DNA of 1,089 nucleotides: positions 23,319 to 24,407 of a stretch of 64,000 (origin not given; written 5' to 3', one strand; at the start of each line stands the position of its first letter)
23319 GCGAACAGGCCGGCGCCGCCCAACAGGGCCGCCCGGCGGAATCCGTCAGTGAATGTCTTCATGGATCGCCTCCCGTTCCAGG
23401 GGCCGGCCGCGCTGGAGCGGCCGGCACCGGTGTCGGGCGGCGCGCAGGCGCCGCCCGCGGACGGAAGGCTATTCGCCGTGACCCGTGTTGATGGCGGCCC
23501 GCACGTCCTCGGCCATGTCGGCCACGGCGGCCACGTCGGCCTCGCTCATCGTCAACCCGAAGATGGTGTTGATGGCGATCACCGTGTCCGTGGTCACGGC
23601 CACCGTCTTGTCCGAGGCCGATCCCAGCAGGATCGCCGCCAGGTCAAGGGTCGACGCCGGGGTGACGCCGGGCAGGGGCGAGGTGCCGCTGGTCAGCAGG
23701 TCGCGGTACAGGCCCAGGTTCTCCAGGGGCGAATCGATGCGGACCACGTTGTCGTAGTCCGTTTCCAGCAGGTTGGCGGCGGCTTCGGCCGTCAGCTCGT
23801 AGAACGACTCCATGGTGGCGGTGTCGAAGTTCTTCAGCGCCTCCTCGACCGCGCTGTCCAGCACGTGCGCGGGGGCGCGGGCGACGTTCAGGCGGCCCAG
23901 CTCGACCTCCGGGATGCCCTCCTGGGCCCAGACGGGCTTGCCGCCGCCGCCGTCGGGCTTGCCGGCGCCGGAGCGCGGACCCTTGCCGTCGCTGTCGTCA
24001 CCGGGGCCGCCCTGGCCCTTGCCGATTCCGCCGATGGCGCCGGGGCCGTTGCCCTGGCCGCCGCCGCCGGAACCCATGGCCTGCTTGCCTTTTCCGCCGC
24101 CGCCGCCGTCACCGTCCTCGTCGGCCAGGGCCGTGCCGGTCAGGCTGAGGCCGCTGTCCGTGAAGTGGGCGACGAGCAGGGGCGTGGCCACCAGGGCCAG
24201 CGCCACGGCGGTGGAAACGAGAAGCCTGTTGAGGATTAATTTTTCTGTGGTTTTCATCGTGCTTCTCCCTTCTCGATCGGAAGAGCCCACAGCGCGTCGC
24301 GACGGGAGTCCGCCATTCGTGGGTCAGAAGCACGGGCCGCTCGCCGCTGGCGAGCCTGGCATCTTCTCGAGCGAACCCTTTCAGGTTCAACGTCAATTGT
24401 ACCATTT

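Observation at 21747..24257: Tandem three-member family of exported Gly-rich proteins (one strongly His-rich) sharing a C-terminal domain I cannot name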

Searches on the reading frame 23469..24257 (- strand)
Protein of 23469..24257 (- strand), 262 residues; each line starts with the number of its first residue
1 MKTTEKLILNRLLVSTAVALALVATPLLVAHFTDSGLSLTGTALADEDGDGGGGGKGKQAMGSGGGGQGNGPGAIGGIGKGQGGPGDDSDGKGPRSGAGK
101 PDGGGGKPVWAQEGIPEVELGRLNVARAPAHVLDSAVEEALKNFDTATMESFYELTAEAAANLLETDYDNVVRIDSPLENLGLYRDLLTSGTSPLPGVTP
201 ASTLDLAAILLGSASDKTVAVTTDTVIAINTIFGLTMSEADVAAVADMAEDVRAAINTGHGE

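Call 3: search_protein_families(library=pfam, proteins=[window:23469-24257:-], max_evalue=1)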
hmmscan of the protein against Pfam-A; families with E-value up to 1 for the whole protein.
window:23469-24257:- (262 aa): 0 families

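Call 4: search_protein_families(library=ncbifam, proteins=[window:23469-24257:-], max_evalue=1)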
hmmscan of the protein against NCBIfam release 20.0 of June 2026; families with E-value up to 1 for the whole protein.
window:23469-24257:- (262 aa): 0 families

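Call 12: search_solved_structures(query=A1, max_evalue=10, show_alignments=2)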
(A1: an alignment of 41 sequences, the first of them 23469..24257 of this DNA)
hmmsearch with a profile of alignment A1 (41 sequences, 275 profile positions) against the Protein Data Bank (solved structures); distinct sequences matched with E-value up to 10: 6.
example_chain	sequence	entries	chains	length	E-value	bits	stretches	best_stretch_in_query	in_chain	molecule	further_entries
2l6h_A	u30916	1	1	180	0.16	14.7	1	6-72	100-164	Focal adhesion kinase 1, linker, Paxillin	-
5ctr_C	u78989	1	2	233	1.1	12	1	142-198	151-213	Ubiquitin carboxyl-terminal hydrolase 4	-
3jyu_A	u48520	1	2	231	1.4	11.7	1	142-198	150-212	Ubiquitin carboxyl-terminal hydrolase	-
1tol_A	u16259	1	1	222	2.8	10.6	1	40-107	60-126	PROTEIN (FUSION PROTEIN CONSISTING OF MINOR COAT PROTEIN, GLYCINE RICH LINKER, TOLA, AND A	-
6xtz_A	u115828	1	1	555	7.5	9.2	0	39-107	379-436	Dally-like, isoform A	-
7kmf_H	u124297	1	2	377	9.7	8.9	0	44-102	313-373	Translation initiation factor eIF-2B subunit alpha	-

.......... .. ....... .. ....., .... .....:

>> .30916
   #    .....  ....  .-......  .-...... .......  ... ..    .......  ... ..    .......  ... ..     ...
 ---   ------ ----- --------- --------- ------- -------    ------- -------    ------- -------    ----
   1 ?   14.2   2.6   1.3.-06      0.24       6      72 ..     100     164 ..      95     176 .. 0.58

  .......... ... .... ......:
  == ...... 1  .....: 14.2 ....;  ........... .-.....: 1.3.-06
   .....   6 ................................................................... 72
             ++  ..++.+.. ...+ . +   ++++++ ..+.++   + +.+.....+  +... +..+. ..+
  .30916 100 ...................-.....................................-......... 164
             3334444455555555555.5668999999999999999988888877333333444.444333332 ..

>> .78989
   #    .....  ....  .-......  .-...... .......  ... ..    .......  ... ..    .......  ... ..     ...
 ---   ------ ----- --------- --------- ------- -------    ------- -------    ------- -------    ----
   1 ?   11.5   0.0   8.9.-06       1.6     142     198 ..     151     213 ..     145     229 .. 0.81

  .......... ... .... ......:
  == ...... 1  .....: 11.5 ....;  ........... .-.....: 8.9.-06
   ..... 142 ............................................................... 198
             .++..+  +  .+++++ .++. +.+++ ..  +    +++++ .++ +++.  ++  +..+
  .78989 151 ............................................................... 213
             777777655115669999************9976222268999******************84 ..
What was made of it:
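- On Any solved structure (PDB): hmmsearch of the A1 profile finds only low-complexity noise, best E 0.16 (call 12).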

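Call 13: find_related_loci(query=A1, collection=genome_contigs, flank=10000)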
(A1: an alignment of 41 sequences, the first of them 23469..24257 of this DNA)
Query A1 (262 aa) in genome_contigs; peptide patterns used: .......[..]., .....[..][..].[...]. (x = any residue, [..] = any of these).
250 stretches matched a pattern; 214 encode a relative of the query (tblastn E <= 1e-3); the best 80 are kept; 80 distinct loci.
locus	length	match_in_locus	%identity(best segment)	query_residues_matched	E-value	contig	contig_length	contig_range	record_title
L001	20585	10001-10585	54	59-262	5e-60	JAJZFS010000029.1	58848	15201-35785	MAG: Proteobacteria bacterium isolate LL3.bin49 NODE_322_length_58848_cov_1.750702, whole genome shotgun sequence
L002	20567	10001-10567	53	79-262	1e-56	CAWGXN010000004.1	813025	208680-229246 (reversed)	MAG: uncultured Alphaproteobacteria bacterium isolate MFD01721.bin.2.6 genome assembly, contig: contig_3041, whole genom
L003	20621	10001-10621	51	79-261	8e-57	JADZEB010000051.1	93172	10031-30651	MAG: Alphaproteobacteria bacterium isolate SJ804 c_000001614867, whole genome shotgun sequence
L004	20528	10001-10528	57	85-261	2e-56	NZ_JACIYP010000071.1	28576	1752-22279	MAG: Hoeflea sp. isolate MAG-81 Hoeflea_C3_bin39_Scaffold_71, whole genome shotgun sequence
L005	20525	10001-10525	56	85-260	3e-56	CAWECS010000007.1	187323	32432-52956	MAG: uncultured Gammaproteobacteria bacterium isolate MFD03551.bin.2.28 genome assembly, contig: contig_23072, whole gen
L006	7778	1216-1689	62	105-262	1e-55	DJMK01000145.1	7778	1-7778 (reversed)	MAG TPA_asm: Proteobacteria bacterium UBA6492 UBA6492_contig_31388, whole genome shotgun sequence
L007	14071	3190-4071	44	1-261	1e-55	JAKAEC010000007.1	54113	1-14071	MAG: Proteobacteria bacterium isolate WY1.bin119 NODE_879_length_54113_cov_2.962138, whole genome shotgun sequence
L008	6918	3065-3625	52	72-235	2e-54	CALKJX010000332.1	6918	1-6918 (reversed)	MAG: uncultured Elioraea sp. isolate N1_Bin_METABAT__12_sub_1 genome assembly, contig: c_000001185198, whole genome shot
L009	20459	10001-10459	60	105-256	1e-54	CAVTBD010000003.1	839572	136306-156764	MAG: uncultured Alphaproteobacteria bacterium isolate MFD02416.bin.1.43 genome assembly, contig: contig_27254, whole gen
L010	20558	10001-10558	54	82-261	4e-54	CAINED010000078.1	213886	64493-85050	MAG: uncultured Rhizobiales bacterium isolate ErkenSummer_bin-4723 genome assembly, contig: bin-4723:78/92, whole genome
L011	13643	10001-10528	56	85-261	5e-54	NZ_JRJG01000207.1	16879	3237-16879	Hoeflea sp. BAL378 NODE_223, whole genome shotgun sequence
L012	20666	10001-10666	49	59-262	1e-53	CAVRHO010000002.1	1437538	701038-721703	MAG: uncultured Alphaproteobacteria bacterium isolate MFD05684.bin.1.351 genome assembly, contig: contig_20045, whole ge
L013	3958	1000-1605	47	47-262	2e-53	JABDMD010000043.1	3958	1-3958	MAG: Gammaproteobacteria bacterium isolate SS_bin_92 k127_3985552, whole genome shotgun sequence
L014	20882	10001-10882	44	1-261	4e-53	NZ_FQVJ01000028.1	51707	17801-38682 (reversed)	Acidocella aminolytica 101 = DSM 11237, whole genome shotgun sequence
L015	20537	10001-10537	53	88-262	6e-53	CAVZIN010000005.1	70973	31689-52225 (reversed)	MAG: uncultured Alphaproteobacteria bacterium isolate MFD02416.bin.1.340 genome assembly, contig: contig_101642, whole g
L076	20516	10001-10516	53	88-261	4e-43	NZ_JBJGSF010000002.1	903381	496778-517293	Pseudooceanicola sp. MF1-13 NODE_2_length_903381_cov_59.358756, whole genome shotgun sequence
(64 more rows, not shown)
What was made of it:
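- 214 genomic loci in the genome collection, spanning Hoeflea, Acidocella, Thioclava, Sulfitobacter, Thiohalobacter and others (call 13).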

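Call 18: predict_structure(alignment_id=A1)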
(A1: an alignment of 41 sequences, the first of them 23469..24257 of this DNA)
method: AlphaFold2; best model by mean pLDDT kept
length: 262 residues; sequences in the alignment: 41
mean_pLDDT: 76.6   pTM: 0.58
mean pLDDT of the five models: 76.6, 76.6, 75.5, 75.2, 74.8
residues with pLDDT >= 90: 125; 70-90: 37; 50-70: 44; < 50: 56
segments of 3 or more residues with pLDDT < 50: 46-83, 94-103
pLDDT, mean of each block of 10 residues (from residue 1): 66 83 76 62 47 40 42 44 52 47 55 57 68 95 98 98 97 97 98 97 98 92 95 95 98 95 71
secondary structure, 60 per line:
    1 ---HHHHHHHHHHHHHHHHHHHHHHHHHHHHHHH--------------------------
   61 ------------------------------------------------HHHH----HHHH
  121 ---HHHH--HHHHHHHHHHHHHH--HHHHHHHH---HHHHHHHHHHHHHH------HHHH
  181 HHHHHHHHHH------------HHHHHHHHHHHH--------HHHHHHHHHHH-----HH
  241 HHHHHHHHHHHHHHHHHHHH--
elements in order: H4-34 H109-112 H117-120 H124-127 H130-143 H146-153 H157-170 H177-190 H203-214 H223-233 H239-260
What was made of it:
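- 23469..24257 (-): Gene A: exported His-poor full-length member (262 aa). The AlphaFold model shows a helical domain at residues 130-262 with pLDDT >95 (call 18).
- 23472..23870 (-): A helical domain (aa 130-262), 7 helices, ends GHGE. AlphaFold pLDDT is 92-98 (call 18).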

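Call 21: fold_search(model_id=the predicted structure, library=pdb)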
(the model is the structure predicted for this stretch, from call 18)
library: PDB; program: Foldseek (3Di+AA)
matches with E <= 10: 128; with E <= 0.001: 0
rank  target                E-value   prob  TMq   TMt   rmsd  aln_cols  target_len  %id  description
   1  7rut_A                7.2e-01  0.07  0.13  0.15  16.4       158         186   18  Structure of Human ATP:Cobalamin Adenosyltransferase R190C bound to ATP (released 2021-11-24)
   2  6d5x_A                1.1e+00  0.06  0.15  0.17  16.0       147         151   18  Structure of Human ATP:Cobalamin Adenosyltransferase bound to ATP, Adenosylcobalamin, and Triphosphate (released 2018-10-10)
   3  7rut_E                1.2e+00  0.06  0.13  0.16  15.6       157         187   18  Structure of Human ATP:Cobalamin Adenosyltransferase R190C bound to ATP (released 2021-11-24)
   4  1vrf                  1.4e+00  0.10  0.14  0.24  15.3       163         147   16  SOLUTION STRUCTURE OF COMPONENT IV GLYCERA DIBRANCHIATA MONOMERIC HEMOGLOBIN-CO (released 1999-04-01)
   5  5oh6_B                1.5e+00  0.06  0.12  0.13  14.9       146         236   12  Legionella pneumophila RidL N-terminal domain lacking beta hairpin (released 2017-11-22)
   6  7ruv_A                1.5e+00  0.06  0.13  0.18  15.6       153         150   20  Structure of Human ATP:Cobalamin Adenosyltransferase E193K bound to adenosylcobalamin (released 2021-11-24)
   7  7ruu_D                1.5e+00  0.05  0.13  0.17  15.5       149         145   19  Structure of Human ATP:Cobalamin Adenosyltransferase R190C bound to adenosylcobalamin (released 2021-11-24)
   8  6i7l                  1.7e+00  0.04  0.11  0.09  16.6       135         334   16  Crystal structure of monomeric FICD mutant L258D complexed with MgAMP-PNP (released 2019-09-25)
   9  6d5x_C                1.7e+00  0.04  0.12  0.15  16.8       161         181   14  Structure of Human ATP:Cobalamin Adenosyltransferase bound to ATP, Adenosylcobalamin, and Triphosphate (released 2018-10-10)
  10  7ruu_A                2.0e+00  0.05  0.13  0.18  15.4       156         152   17  Structure of Human ATP:Cobalamin Adenosyltransferase R190C bound to adenosylcobalamin (released 2021-11-24)
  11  6d5x_B                2.0e+00  0.04  0.13  0.15  17.3       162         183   17  Structure of Human ATP:Cobalamin Adenosyltransferase bound to ATP, Adenosylcobalamin, and Triphosphate (released 2018-10-10)
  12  1gu9_H                2.1e+00  0.07  0.15  0.19  15.5       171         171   10  Crystal Structure of Mycobacterium tuberculosis Alkylperoxidase AhpD (released 2002-02-14)
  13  2idx_B                2.2e+00  0.04  0.12  0.16  16.6       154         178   18  Structure of Human ATP:Cobalamin adenosyltransferase bound to ATP. (released 2007-02-06)
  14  6i7k                  2.2e+00  0.03  0.11  0.09  16.6       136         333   15  Crystal structure of monomeric FICD mutant L258D complexed with MgATP (released 2019-09-25)
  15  1wy1_C                2.4e+00  0.06  0.15  0.23  16.3       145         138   16  Crystal Structure of the PH0671 protein from Pyrococcus horikoshii OT3 (released 2005-02-22)
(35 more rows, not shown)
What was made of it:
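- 23472..23870 (-): Foldseek against the PDB finds nothing better than E 0.7 (call 21).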

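Call 27: find_encoding_contigs(protein=window:23469-24257:-, flank=10000, max_places=3)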
Protein window:23469-24257:- (262 aa): no gene with exactly this product is on record in the collection.

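Call 46: search_protein_families(library=pfam, proteins=[L076:10570-11382:+], max_evalue=0.1)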
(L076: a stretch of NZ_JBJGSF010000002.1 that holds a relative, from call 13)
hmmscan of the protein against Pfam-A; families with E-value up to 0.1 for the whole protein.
L076:10570-11382:+ (270 aa): 1 family
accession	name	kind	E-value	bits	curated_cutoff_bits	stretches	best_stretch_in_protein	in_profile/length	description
PF03249.20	TSA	-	0.00081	18.7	27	1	19-119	6-104/545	Type specific antigen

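Call 69: search_protein_families(library=pfam, alignment_id=A1, max_evalue=1)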
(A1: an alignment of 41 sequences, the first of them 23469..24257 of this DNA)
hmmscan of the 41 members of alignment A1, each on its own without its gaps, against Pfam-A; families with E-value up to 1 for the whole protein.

A. member 1, window:23469-24257:- (262 aa): 0 families

B. families by the number of members that match (of 41 scanned): 10 families
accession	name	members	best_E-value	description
PF13542.12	HTH_Tnp_ISL3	2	0.034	Helix-turn-helix domain of transposase family ISL3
PF09415.16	CENP-X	2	0.07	CENP-S associating Centromere protein X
PF00288.32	GHMP_kinases_N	2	0.094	GHMP kinases N terminal domain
PF17249.8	DUF5318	2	0.16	Family of unknown function (DUF5318)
PF22807.2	TrAA12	2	0.42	TrAA12-like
PF16231.10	DUF4890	1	0.017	Domain of unknown function (DUF4890)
PF07123.17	PsbW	1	0.047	Photosystem II reaction centre W protein (PsbW)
PF08823.16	PG_binding_2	1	0.22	Putative peptidoglycan binding domain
PF00352.27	TBP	1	0.24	Transcription factor TFIID (or TATA-binding protein, TBP)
PF11162.13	DUF2946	1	0.85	Protein of unknown function (DUF2946)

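Call 76: search_protein_families(library=ncbifam, proteins=[L076:10570-11382:+], max_evalue=0.01)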
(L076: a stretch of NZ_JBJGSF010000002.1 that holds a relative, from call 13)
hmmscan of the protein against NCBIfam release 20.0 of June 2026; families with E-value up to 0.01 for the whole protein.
L076:10570-11382:+ (270 aa): 1 family
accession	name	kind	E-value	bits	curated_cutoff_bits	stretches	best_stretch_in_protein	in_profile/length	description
NF033390.1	Orientia_TSA56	equivalog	0.00022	20.2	200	1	19-105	6-92/525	type-specific antigen TSA56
